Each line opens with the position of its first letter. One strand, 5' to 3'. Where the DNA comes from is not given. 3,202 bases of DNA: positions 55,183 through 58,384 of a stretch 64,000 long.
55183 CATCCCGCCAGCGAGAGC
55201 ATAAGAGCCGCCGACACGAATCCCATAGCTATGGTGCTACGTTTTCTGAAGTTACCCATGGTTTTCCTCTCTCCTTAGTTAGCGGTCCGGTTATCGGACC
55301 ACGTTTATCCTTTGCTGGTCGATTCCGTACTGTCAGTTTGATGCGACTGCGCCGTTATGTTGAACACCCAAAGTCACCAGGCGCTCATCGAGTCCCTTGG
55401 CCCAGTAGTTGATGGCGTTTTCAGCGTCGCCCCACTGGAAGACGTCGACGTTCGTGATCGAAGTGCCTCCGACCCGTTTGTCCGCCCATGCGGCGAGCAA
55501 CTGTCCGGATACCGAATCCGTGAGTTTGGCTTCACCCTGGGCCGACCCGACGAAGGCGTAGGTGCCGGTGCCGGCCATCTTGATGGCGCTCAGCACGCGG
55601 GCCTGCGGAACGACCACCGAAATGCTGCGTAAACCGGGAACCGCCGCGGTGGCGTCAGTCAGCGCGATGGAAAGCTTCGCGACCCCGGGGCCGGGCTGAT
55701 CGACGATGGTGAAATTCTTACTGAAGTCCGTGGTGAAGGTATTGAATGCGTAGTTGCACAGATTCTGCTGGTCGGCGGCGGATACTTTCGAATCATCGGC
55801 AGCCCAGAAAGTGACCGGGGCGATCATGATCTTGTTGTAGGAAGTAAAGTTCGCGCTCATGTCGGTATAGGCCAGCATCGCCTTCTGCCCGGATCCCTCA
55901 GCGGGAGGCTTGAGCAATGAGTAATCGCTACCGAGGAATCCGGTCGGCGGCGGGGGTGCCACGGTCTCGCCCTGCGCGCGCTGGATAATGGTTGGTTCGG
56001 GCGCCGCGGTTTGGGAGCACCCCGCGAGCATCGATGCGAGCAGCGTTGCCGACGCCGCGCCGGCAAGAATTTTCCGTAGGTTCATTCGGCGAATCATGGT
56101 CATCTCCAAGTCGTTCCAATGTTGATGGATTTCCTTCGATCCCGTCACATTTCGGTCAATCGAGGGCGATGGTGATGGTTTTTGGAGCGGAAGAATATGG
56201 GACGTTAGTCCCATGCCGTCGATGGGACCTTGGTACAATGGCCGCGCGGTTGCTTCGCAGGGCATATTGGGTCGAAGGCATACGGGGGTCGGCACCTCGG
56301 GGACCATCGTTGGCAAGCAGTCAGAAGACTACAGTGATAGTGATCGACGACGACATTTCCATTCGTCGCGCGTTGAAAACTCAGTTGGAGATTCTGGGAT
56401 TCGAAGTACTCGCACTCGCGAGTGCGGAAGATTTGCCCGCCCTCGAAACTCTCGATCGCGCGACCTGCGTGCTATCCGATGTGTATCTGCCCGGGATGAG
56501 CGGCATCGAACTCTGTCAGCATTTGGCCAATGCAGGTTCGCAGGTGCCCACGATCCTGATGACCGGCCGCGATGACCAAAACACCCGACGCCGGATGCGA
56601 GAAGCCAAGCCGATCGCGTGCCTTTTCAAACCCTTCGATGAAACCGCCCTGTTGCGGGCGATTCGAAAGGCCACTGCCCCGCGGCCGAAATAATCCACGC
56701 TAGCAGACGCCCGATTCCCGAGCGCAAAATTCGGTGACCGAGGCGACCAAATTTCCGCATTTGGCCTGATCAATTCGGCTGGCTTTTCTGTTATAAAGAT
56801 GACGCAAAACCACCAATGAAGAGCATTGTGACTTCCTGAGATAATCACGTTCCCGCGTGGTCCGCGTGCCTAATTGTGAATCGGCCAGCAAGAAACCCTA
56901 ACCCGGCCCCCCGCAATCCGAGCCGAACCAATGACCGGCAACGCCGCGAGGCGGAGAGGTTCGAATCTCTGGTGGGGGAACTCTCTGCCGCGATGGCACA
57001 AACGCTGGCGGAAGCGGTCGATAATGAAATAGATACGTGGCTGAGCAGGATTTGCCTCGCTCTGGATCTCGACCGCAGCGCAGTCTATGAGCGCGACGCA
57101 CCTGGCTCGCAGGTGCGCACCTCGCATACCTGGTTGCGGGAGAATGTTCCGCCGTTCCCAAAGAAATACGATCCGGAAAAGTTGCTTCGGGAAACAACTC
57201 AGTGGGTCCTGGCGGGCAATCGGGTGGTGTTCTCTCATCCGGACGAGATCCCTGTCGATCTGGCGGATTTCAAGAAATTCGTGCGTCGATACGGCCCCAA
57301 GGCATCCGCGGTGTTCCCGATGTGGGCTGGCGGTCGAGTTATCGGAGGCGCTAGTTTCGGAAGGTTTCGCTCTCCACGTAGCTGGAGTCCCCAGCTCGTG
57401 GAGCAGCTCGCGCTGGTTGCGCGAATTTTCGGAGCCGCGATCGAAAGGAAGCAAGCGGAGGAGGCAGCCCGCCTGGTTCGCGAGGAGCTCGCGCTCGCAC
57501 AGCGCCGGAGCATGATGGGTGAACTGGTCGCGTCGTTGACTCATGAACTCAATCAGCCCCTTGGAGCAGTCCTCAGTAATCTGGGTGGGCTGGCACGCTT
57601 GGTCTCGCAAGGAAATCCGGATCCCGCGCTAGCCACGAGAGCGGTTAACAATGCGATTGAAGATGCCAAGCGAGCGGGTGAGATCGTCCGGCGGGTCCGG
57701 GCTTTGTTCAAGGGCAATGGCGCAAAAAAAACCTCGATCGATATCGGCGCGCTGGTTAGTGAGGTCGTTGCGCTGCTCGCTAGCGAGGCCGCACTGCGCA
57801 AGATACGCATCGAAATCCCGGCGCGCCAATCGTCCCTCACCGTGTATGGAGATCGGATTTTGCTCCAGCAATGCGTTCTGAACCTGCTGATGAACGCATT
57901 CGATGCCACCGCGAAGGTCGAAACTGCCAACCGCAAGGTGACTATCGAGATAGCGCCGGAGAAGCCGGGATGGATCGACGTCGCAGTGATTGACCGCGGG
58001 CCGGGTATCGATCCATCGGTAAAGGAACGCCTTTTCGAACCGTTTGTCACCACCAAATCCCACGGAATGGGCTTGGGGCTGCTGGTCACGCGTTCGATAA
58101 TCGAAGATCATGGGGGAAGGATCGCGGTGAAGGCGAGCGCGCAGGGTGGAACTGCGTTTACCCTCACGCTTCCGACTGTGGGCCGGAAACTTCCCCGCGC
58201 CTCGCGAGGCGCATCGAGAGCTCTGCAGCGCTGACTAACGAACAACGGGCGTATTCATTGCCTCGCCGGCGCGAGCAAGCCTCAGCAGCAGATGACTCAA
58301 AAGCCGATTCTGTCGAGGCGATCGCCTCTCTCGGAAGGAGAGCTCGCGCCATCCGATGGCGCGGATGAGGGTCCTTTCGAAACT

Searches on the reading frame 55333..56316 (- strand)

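Call 75: search_protein_families(library=pfam, proteins=[window:55333-56316:-], max_evalue=0.00001)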
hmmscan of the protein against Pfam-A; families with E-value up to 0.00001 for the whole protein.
window:55333-56316:- (327 aa): 1 family
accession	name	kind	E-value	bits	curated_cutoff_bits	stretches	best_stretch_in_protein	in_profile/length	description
PF11769.13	DUF3313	-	1e-41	143.2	26.1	1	125-308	3-186/187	Protein of unknown function (DUF3313)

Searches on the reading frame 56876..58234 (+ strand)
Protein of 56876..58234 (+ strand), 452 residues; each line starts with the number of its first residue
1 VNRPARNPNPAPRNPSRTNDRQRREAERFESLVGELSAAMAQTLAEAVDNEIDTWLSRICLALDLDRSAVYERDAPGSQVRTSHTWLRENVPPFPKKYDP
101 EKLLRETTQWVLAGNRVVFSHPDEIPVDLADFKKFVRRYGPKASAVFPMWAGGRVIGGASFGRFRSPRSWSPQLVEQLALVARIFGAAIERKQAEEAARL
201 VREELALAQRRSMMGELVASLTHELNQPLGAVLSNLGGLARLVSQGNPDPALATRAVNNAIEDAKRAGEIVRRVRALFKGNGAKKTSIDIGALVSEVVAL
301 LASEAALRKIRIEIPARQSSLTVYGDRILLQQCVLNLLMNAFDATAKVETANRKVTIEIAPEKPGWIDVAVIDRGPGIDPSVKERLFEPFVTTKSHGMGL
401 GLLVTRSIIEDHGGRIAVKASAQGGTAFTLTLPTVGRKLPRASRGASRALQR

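Call 75: search_protein_families(library=pfam, proteins=[window:56876-58234:+], max_evalue=0.00001)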
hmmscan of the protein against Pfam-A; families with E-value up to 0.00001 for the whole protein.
window:56876-58234:+ (452 aa): 3 families
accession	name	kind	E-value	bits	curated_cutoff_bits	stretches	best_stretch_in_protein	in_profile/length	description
PF02518.31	HATPase_c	-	4.4e-25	88.7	26.4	1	325-434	1-109/111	Histidine kinase-, DNA gyrase B-, and HSP90-like ATPase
PF01590.32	GAF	-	6.3e-09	36.9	22.4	1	53-189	7-133/133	GAF domain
PF00512.31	HisKA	-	6.3e-08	33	26.9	1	214-279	2-62/66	His Kinase A (phospho-acceptor) domain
